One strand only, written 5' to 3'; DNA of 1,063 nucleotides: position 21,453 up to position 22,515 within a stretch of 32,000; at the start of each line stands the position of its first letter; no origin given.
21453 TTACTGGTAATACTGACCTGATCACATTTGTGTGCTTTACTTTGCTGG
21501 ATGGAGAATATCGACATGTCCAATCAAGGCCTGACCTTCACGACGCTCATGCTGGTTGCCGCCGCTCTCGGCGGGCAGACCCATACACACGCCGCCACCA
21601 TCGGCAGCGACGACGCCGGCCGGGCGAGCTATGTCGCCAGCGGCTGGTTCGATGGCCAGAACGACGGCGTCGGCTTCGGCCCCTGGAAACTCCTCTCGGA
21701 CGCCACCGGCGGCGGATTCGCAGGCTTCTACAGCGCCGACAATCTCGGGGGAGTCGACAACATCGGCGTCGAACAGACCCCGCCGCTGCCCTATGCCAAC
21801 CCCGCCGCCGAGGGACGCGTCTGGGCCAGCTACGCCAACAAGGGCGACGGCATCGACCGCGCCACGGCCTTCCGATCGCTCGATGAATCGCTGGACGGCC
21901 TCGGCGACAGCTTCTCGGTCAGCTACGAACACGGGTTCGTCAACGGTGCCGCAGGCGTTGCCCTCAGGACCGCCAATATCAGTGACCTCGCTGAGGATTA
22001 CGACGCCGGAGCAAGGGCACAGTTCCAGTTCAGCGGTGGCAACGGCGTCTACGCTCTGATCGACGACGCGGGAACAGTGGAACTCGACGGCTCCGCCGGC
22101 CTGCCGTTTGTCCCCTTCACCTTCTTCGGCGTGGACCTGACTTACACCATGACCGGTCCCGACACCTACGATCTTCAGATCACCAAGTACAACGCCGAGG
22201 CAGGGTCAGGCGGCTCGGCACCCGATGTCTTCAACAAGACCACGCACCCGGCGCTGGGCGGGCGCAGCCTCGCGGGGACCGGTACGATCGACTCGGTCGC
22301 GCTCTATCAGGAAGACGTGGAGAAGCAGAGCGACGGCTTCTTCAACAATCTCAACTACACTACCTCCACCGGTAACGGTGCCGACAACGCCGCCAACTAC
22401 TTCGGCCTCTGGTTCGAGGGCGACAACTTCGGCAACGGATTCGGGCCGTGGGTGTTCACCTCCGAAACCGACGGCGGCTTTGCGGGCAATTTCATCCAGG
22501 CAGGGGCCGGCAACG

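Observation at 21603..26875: Unrecognised ~210-255-aa module present four times in three consecutive PEP-CTERM proteins, once fused to the GH66 enzyme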

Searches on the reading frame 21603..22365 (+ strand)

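Call 10: search_solved_structures(query=A1, max_evalue=10, show_alignments=2)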
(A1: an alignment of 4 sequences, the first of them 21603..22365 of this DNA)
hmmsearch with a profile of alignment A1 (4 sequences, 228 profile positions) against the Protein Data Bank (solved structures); distinct sequences matched with E-value up to 10: 0.

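Call 11: find_homologous_proteins(query=window:21603-22365:+, max_evalue=0.001)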
Query window:21603-22365:+ (254 aa): 2 proteins with E <= 0.001 among 3024 candidates.
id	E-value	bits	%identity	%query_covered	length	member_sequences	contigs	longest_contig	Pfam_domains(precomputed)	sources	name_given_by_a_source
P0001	7.8e-108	378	64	100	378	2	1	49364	-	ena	-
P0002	1.7e-12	65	31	99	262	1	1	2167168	-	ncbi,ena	-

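Call 17: find_encoding_contigs(protein=P0002, flank=10000, max_places=4)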
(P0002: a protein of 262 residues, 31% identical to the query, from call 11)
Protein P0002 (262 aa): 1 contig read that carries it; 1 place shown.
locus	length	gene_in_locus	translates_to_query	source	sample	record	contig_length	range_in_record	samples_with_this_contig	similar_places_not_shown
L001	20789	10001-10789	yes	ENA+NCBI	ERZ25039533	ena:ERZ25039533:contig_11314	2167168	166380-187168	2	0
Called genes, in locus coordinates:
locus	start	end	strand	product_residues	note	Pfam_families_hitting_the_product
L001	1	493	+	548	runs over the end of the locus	PF13231:PMT_2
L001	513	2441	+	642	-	-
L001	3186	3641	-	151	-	-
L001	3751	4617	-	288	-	PF13263:PHP_C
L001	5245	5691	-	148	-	-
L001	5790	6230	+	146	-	-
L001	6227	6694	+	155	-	-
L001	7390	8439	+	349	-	-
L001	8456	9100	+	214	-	-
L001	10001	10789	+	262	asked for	-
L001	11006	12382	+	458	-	PF07690:MFS_1, PF13347:MFS_2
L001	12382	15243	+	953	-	PF00128:Alpha-amylase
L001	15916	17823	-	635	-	PF00128:Alpha-amylase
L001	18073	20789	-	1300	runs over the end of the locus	-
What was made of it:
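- P0002: MFS_2 and two GH13 (call 17).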

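Call 18: find_encoding_contigs(protein=P0001, flank=10000, max_places=4)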
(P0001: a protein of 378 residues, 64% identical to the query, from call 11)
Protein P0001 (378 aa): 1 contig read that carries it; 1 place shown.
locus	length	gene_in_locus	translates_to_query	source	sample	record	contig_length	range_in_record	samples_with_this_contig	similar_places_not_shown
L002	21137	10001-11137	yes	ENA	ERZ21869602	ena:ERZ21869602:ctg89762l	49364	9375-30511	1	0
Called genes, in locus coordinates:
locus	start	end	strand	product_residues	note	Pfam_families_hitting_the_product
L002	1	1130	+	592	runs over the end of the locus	PF02638:GHL10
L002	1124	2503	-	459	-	PF00083:Sugar_tr, PF07690:MFS_1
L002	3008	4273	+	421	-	-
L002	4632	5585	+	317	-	PF07596:SBP_bac_10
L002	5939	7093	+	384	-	-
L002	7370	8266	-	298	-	-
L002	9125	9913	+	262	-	-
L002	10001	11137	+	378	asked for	-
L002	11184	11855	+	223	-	-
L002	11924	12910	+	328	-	PF07963:N_methyl (weak), PF07596:SBP_bac_10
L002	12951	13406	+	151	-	-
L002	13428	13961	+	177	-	PF04542:Sigma70_r2 (weak), PF08281:Sigma70_r4_2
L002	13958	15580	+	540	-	-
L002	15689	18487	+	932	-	PF13199:Glyco_hydro_66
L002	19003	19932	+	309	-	-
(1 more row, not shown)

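Call 22: predict_structure(alignment_id=A2)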
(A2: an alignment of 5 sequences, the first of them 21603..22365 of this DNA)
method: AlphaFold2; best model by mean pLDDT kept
length: 254 residues; sequences in the alignment: 5
mean_pLDDT: 71.9   pTM: 0.77
mean pLDDT of the five models: 71.9, 69.7, 68.6, 68.4, 66.6
residues with pLDDT >= 90: 70; 70-90: 87; 50-70: 48; < 50: 49
segments of 3 or more residues with pLDDT < 50: 1-21, 44-71
pLDDT, mean of each block of 10 residues (from residue 1): 34 36 66 69 45 32 39 56 75 87 83 81 82 92 82 93 86 83 94 81 75 93 92 80 60 79
secondary structure, 60 per line:
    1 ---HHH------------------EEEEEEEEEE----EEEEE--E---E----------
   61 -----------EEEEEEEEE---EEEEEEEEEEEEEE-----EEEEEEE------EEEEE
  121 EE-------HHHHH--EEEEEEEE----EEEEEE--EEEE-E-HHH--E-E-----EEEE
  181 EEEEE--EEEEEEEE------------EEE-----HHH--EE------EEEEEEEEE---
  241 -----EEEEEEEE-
elements in order: E25-34 E39-43 E72-80 E84-97 E103-109 E116-122 H130-134 E137-144 E149-154 E157-160 E177-185 E188-195 E208-210 E229-237 E246-253

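Call 25: fold_search(model_id=the predicted structure, library=pdb)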
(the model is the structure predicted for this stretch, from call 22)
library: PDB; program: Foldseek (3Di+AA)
matches with E <= 10: 1501; with E <= 0.001: 59
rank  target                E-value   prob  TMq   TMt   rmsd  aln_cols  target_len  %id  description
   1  3whu_A                2.0e-05  1.00  0.36  0.39   8.3       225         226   10  Crystal structure of ERGIC-53/MCFD2, Calcium/Man2-bound form (released 2014-01-15)
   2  8axi_B                3.6e-05  1.00  0.44  0.22   7.4       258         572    8  Sialidases and Fucosidases of Akkermansia muciniphila are key for rapid growth on colonic mucin and nutrient sharing a (released 2023-03-01)
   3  8jp4_B                3.6e-05  1.00  0.39  0.34   7.7       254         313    8  Cryo-EM structure of the head region of full-length ERGIC-53 with MCFD2 (form A) (released 2024-04-17)
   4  8jp4_A                3.8e-05  1.00  0.36  0.30   8.3       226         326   11  Cryo-EM structure of the head region of full-length ERGIC-53 with MCFD2 (form A) (released 2024-04-17)
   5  8jp7_A                4.7e-05  1.00  0.35  0.29   8.6       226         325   11  Cryo-EM structure of the head region of full-length ERGIC-53 with MCFD2 (Substate B) (released 2024-04-17)
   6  8axi_A                5.7e-05  1.00  0.44  0.22   7.4       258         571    8  Sialidases and Fucosidases of Akkermansia muciniphila are key for rapid growth on colonic mucin and nutrient sharing a (released 2023-03-01)
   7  1oq1_A                5.7e-05  1.00  0.40  0.44   7.0       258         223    8  Crystal Structure of Protein of Unknown Function with Galectin-like Fold from Bacillus subtilis (released 2003-09-23)
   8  4yge_C                5.7e-05  1.00  0.36  0.40   9.4       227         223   10  Crystal structure of ERGIC-53/MCFD2, trigonal calcium-bound form 2 (released 2016-04-06)
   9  2e6v_C                6.0e-05  1.00  0.39  0.41   6.7       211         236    6  Crystal structure of VIP36 exoplasmic/lumenal domain, Ca2+/Man3GlcNAc-bound form (released 2007-07-24)
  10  2duo_B                6.3e-05  1.00  0.35  0.36   7.9       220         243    7  Crystal structure of VIP36 exoplasmic/lumenal domain, Ca2+-bound form (released 2007-07-24)
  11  1oq1_C                6.7e-05  1.00  0.41  0.45   6.9       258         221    7  Crystal Structure of Protein of Unknown Function with Galectin-like Fold from Bacillus subtilis (released 2003-09-23)
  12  1oq1_B                6.7e-05  1.00  0.38  0.42   8.2       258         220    7  Crystal Structure of Protein of Unknown Function with Galectin-like Fold from Bacillus subtilis (released 2003-09-23)
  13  8axs_B                7.0e-05  1.00  0.44  0.22   7.4       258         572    8  Sialidases and Fucosidases of Akkermansia muciniphila are key for rapid growth on colonic mucin and nutrient sharing a (released 2023-03-01)
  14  8axs_A                7.4e-05  1.00  0.44  0.22   7.4       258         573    8  Sialidases and Fucosidases of Akkermansia muciniphila are key for rapid growth on colonic mucin and nutrient sharing a (released 2023-03-01)
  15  2e6v_A                7.8e-05  1.00  0.37  0.39   6.8       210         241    6  Crystal structure of VIP36 exoplasmic/lumenal domain, Ca2+/Man3GlcNAc-bound form (released 2007-07-24)
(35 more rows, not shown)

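Call 26: search_protein_representatives(alignment_id=A2)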
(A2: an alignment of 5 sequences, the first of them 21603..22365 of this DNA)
Query: 5 sequences, 241 profile positions. Proteins with E-value up to 0.001 (for the whole library): 1105; up to 1e-10: 620; up to 1e-30: 92. The best 150 are listed.
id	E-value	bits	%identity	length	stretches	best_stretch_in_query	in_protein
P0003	6.8e-166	566.2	-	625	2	1-240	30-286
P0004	9.2e-150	513.4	-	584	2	1-240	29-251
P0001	1.1e-134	464.0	-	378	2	1-240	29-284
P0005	7.0e-112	389.3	-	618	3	1-192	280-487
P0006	1.7e-103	361.9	-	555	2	1-238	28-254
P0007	3.1e-88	311.9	-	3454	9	1-238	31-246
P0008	3.6e-76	272.4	-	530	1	3-240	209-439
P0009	2.2e-74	266.5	-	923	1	3-239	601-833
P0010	7.6e-74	264.8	-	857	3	1-237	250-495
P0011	1.3e-71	257.5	-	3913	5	2-239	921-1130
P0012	1.4e-70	254.1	-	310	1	3-240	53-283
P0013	3.5e-66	239.7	-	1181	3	3-188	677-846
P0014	2.1e-58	214.2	-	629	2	1-239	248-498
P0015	5.7e-58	212.8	-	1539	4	2-238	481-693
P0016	1.1e-55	205.4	-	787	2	2-240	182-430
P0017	1.1e-55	205.4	-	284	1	2-240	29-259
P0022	1.3e-52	195.3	-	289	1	1-240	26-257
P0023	3.3e-50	187.4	-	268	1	2-240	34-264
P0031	3.0e-44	167.9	-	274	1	1-241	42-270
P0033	6.0e-44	166.9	-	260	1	1-240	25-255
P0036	5.1e-43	163.9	-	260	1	3-240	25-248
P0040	4.5e-41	157.5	-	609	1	1-238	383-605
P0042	2.9e-40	154.9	-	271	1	1-238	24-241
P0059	2.0e-37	145.6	-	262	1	1-240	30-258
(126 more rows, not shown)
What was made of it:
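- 1105 clusters at 50% identity match at E<=1e-3, and 620 at E<=1e-10 (call 26). More than 1100 homologous clusters exist (call 26).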

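Call 34: search_protein_families(library=pfam, alignment_id=A3, max_evalue=0.001)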
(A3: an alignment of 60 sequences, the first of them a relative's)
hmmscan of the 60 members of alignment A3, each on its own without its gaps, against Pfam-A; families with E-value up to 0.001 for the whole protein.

A. member 1, P0003 (625 aa): 2 families
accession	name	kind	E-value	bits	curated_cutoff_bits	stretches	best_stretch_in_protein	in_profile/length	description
PF00404.24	Dockerin_1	-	3.2e-06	27.7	22.9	1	534-585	1-53/57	Dockerin type I domain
PF07589.16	PEP-CTERM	-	3.4e-05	24.2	20.7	1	599-622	1-24/24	PEP-CTERM motif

B. families by the number of members that match (of 60 scanned): 58 families (the first 25 are shown)
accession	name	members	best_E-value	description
PF18962.6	Por_Secre_tail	4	3.5e-14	Secretion system C-terminal sorting domain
PF18884.5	TSP3_bac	4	3.9e-10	Bacterial TSP3 repeat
PF18911.6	PKD_4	3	1.5e-24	PKD domain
PF18998.6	Flg_new_2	3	1.3e-19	Divergent InlB B-repeat domain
PF00801.26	PKD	3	2e-17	PKD domain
PF05345.18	He_PIG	3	7.1e-17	Putative Ig domain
PF00041.27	fn3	3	2.1e-06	Fibronectin type III domain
PF13199.12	Glyco_hydro_66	2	2.2e-185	Glycosyl hydrolase family 66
PF23237.1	HYR_4C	2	3.5e-30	HYR-like domain with 4 cysteines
PF02494.22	HYR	2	2.7e-19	HYR domain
PF13004.13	BACON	2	6.6e-12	Putative binding domain, N-terminal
PF07679.22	I-set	2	1.1e-06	Immunoglobulin I-set domain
PF12951.13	PATR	2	2.1e-05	Passenger-associated-transport-repeat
PF17957.7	Big_7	1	8.6e-99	Bacterial Ig domain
PF01055.32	Glyco_hydro_31_2nd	1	1.2e-92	Glycosyl hydrolases family 31 TIM-barrel domain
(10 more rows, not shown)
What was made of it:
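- On PEP-CTERM / exosortase substrates: The orthologue P0003 passes at 24.2 bits (call 34).
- GH66 x2 and GH31 x1 among 60 representatives (call 34). Other members are giant adhesin-like proteins with PKD, FG-GAP, HYR and TSP3 repeats (call 34). The orthologue P0003 passes the Dockerin_1 cut-off (call 34).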

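Call 39: find_encoding_contigs(protein=P0012, flank=8000, max_places=3)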
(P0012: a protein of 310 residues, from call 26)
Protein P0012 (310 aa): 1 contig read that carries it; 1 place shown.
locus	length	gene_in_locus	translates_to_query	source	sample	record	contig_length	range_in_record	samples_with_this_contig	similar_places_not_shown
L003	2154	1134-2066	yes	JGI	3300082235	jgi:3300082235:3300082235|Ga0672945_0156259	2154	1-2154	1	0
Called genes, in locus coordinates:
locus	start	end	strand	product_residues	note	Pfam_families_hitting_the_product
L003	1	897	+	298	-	?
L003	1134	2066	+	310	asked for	-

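Call 46: find_related_loci(query=A5, collection=genome_contigs, flank=10000)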
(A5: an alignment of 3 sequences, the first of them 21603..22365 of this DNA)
Query A5 (254 aa) in genome_contigs; peptide patterns used: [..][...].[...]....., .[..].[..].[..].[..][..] (x = any residue, [..] = any of these).
57 stretches matched a pattern; 5 encode a relative of the query (tblastn E <= 1e-3); 5 distinct loci.
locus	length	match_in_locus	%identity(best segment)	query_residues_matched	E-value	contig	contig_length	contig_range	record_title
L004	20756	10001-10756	83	2-253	1e-134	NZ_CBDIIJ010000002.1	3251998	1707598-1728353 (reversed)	MAG: Mucisphaera sp. isolate e74750a0-4925-4113-9a6d-5b4dc61a6ea5 contig_2, whole genome shotgun sequence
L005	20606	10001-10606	29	27-248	2e-15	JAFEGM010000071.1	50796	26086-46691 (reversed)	MAG: Verrucomicrobia bacterium isolate SZAS-18 VERR-KAN-3__71__length-50796, whole genome shotgun sequence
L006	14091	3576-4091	28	3-194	7e-14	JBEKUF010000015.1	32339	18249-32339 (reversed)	MAG: Verrucomicrobiia bacterium isolate SPRUCE 575 SPRUCE_575_15, whole genome shotgun sequence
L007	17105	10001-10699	27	3-237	1e-11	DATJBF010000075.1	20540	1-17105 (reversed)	MAG TPA_asm: Verrucomicrobiia bacterium isolate SMAG_U15347 k141_2328601, whole genome shotgun sequence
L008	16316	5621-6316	26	2-253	1e-9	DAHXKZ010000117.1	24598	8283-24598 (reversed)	MAG TPA_asm: Phycisphaerales bacterium isolate clean1584 k141_212090, whole genome shotgun sequence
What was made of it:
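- Tried and rejected: Alignment A5 gave 5 loci (call 46). The source genome is not in that collection, and no closer match than the 83%-identical Mucisphaera MAG appeared among the GTDB representative genomes (call 46).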

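Call 52: search_protein_families(library=pfam, proteins=[L005:6483-8048:-, L005:8194-9945:-, L005:10620-11288:-, L005:11179-12543:-, L005:12818-14398:-, L006:1307-2299:+, L006:2563-3186:+, L006:3240-6914:+, L006:6931-8805:+, L006:8923-10032:+], max_evalue=0.0001)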
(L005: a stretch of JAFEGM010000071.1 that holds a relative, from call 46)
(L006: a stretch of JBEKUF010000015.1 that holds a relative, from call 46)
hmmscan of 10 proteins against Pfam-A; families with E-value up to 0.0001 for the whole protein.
L005:6483-8048:- (522 aa): 4 families
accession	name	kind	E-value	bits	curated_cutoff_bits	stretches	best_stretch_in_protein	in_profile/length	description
PF05872.18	HerA_C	-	5.3e-212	705.3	22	1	10-520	4-500/502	Helicase HerA-like C-terminal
PF01580.24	FtsK_SpoIIIE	-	4.4e-07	30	24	1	10-50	22-62/221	FtsK/SpoIIIE family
PF01935.23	DUF87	-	3.5e-06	27.7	23.2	1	11-212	4-184/220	Helicase HerA, central domain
PF13401.12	AAA_22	-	3.7e-05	24.5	27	0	27-62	5-40/130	AAA domain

L005:8194-9945:- (584 aa): 0 families

L005:10620-11288:- (223 aa): 0 families

L005:11179-12543:- (455 aa): 0 families

L005:12818-14398:- (527 aa): 0 families

L006:1307-2299:+ (331 aa): 2 families
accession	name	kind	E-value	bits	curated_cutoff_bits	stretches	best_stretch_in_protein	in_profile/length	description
PF12833.13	HTH_18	-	2.5e-17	63.4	33.6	1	241-317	1-77/80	Helix-turn-helix domain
PF07883.17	Cupin_2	-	1.1e-05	25.4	27.2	1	78-139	8-68/70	Cupin domain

L006:2563-3186:+ (208 aa): 1 family
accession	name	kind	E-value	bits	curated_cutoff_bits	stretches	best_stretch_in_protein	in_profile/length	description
PF07589.16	PEP-CTERM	-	1.4e-06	28.6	20.7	1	184-207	1-24/24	PEP-CTERM motif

L006:3240-6914:+ (1225 aa): 4 families
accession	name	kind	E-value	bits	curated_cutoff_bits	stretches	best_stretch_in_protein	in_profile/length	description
PF00150.24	Cellulase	-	1.9e-31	110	23.5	1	596-853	11-270/272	Cellulase (glycosyl hydrolase family 5)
PF17963.7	Big_9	-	1.2e-12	49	23.6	1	911-993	4-78/89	Bacterial Ig domain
PF17803.7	Cadherin_4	-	3.9e-09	37.3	25.1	1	911-973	14-71/71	Bacterial cadherin-like domain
PF17892.7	Cadherin_5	-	1.8e-07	31.3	26.5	1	913-996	7-88/98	Cadherin-like domain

L006:6931-8805:+ (625 aa): 1 family
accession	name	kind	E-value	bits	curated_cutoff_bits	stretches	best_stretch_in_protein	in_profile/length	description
PF00150.24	Cellulase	-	6e-28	98.5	23.5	1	112-358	27-268/272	Cellulase (glycosyl hydrolase family 5)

L006:8923-10032:+ (370 aa): 4 families
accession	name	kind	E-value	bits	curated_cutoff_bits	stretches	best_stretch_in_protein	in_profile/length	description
PF13377.12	Peripla_BP_3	-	5.6e-39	134.3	26.5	1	187-349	1-167/167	Periplasmic binding protein-like domain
PF00532.27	Peripla_BP_1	-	2.4e-22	80.2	22.2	1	91-324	15-259/281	Periplasmic binding proteins and sugar binding domain of LacI family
PF13407.12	Peripla_BP_4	-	6.3e-15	55.8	35.1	1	157-327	80-255/258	Periplasmic binding protein domain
PF00356.27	LacI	-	1.6e-13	50.6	27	1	18-61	1-44/46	Bacterial regulatory proteins, lacI family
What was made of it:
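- One genome locus (L005) has no CAZyme neighbour (call 52).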

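Call 53: search_protein_families(library=pfam, proteins=[L007:6691-7941:+, L007:8205-8972:-, L007:11198-12613:+, L007:12635-13468:+, L007:13637-16924:-, L008:2353-3288:+, L008:6541-9543:+, L008:9568-10545:+, L008:11965-14079:+, L005:14356-16752:+], max_evalue=0.0001)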
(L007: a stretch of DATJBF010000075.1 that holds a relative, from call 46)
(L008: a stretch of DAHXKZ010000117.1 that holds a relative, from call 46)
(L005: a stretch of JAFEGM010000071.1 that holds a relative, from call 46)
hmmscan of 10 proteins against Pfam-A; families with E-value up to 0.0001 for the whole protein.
L007:6691-7941:+ (417 aa): 0 families

L007:8205-8972:- (256 aa): 1 family
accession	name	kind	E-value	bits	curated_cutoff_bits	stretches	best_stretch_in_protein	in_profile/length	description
PF00480.26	ROK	-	3.7e-05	23.8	22.9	0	38-159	3-142/294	ROK family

L007:11198-12613:+ (472 aa): 1 family
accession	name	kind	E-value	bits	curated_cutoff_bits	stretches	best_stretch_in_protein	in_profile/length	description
PF00232.24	Glyco_hydro_1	-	1.1e-139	466.2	22.6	1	34-469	4-451/453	Glycosyl hydrolase family 1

L007:12635-13468:+ (278 aa): 2 families
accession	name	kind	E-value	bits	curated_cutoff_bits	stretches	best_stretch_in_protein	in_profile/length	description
PF07963.17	N_methyl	-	4.2e-10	39.2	21.2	1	61-86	2-27/27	Prokaryotic N-terminal methylation motif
PF07596.16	SBP_bac_10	-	4.7e-08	33.8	23.3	1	91-130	2-40/268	Protein of unknown function (DUF1559)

L007:13637-16924:- (1096 aa): 4 families
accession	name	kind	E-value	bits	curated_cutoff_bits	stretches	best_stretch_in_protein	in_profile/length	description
PF19408.5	PKD_6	-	5e-39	133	25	2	702-779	5-82/82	PKD-like domain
PF00150.24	Cellulase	-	5.8e-31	108.4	23.5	1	113-372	25-270/272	Cellulase (glycosyl hydrolase family 5)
PF03422.21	CBM_6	-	1.3e-10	42.1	28.9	1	501-605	20-123/125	Carbohydrate binding module (family 6)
PF18099.7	CBM_35_2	-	4.7e-06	27.1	23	1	505-603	14-110/112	Carbohydrate binding module (family 35)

L008:2353-3288:+ (312 aa): 1 family
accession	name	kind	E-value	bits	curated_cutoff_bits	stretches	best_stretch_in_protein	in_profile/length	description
PF07589.16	PEP-CTERM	-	1.1e-05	25.7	20.7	1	287-310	1-24/24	PEP-CTERM motif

L008:6541-9543:+ (1001 aa): 1 family
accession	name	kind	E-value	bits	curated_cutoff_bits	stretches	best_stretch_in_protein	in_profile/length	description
PF00128.31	Alpha-amylase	-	1.7e-05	24.7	22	0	281-324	163-205/446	Alpha amylase, catalytic domain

L008:9568-10545:+ (326 aa): 1 family
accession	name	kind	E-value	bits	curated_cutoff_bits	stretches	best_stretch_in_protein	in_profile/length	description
PF07963.17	N_methyl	-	1.4e-08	34.4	21.2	1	13-38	2-27/27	Prokaryotic N-terminal methylation motif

L008:11965-14079:+ (705 aa): 4 families
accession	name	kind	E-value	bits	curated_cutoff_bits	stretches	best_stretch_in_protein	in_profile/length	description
PF13307.12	Helicase_C_2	-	1.1e-45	156.2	25.3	1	537-699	3-169/170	Helicase C-terminal domain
PF00270.35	DEAD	-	3.5e-14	53.3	26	1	48-113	9-75/167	DEAD/DEAH box helicase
PF04851.21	ResIII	-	1.4e-07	32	22.5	1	33-101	2-72/164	Type III restriction enzyme, res subunit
PF06733.21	DEAD_2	-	5.1e-05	23.4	21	1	192-265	99-171/172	DEAD_2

L005:14356-16752:+ (799 aa): 2 families
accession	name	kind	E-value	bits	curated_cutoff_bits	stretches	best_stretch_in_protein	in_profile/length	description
PF12704.14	MacB_PCD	-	4.9e-41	141.7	27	2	25-234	1-206/207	MacB-like periplasmic core domain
PF02687.27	FtsX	-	1.2e-29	103.2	25.5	2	679-792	2-120/120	FtsX-like permease C-terminal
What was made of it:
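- Closest known: Carbohydrate-binding modules with a beta-jelly-roll fold appended to glycoside hydrolases. Different: In L007 it co-occurs in one locus with a classical CBM6/35 (call 53), which shows it is distinct from those.
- L008: three modules followed by a GH13-like protein; L007: GH1 and GH5+CBM6 (call 53).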

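Call 60: find_encoding_contigs(protein=P0022, flank=8000, max_places=2)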
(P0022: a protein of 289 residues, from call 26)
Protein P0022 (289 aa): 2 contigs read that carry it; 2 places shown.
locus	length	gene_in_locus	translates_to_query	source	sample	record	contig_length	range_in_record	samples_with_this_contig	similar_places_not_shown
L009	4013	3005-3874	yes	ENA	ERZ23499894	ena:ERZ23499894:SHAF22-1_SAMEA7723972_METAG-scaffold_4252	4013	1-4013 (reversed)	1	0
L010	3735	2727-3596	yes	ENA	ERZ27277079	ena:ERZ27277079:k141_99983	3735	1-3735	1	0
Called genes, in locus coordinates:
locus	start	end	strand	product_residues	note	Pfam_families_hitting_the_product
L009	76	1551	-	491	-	-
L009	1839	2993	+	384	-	PF00356:LacI, PF00532:Peripla_BP_1, PF13377:Peripla_BP_3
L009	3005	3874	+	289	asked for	-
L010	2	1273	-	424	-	?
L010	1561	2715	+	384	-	PF00356:LacI, PF00532:Peripla_BP_1, PF13377:Peripla_BP_3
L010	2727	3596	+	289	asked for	-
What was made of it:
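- P0022: LacI 12 nt upstream (call 60).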

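Call 61: find_encoding_contigs(protein=P0042, flank=8000, max_places=2)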
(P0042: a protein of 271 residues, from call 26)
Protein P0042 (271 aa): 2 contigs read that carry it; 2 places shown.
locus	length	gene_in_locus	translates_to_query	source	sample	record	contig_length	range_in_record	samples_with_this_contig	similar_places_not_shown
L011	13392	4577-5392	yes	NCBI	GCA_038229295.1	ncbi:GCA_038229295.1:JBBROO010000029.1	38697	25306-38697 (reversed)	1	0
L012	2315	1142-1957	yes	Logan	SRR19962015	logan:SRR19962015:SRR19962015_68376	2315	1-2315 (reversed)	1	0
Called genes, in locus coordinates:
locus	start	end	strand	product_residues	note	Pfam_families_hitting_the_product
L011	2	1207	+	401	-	?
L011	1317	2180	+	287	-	PF00696:AA_kinase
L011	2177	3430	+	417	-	PF00202:Aminotran_3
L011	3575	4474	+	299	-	PF02729:OTCace_N, PF00185:OTCace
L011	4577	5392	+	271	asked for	-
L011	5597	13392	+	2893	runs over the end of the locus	PF00128:Alpha-amylase (weak), PF03065:Glyco_hydro_57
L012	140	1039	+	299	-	PF02729:OTCace_N, PF00185:OTCace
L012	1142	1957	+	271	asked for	-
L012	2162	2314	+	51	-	?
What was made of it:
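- P0042: GH57/GH13 giant (call 61).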

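Call 62: find_encoding_contigs(protein=P0059, flank=8000, max_places=2)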
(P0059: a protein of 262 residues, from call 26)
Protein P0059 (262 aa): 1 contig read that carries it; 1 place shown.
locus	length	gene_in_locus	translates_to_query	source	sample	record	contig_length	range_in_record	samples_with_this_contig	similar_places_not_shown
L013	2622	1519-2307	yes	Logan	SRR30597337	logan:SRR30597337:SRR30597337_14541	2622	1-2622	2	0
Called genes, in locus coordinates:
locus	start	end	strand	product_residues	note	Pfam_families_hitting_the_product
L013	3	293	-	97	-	?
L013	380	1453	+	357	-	PF01370:Epimerase, PF04321:RmlD_sub_bind (faint), PF16363:GDP_Man_Dehyd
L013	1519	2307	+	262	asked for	-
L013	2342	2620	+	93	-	?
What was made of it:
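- Tried and rejected: Several representatives lie on contigs too short to show their context (calls 39, 62).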
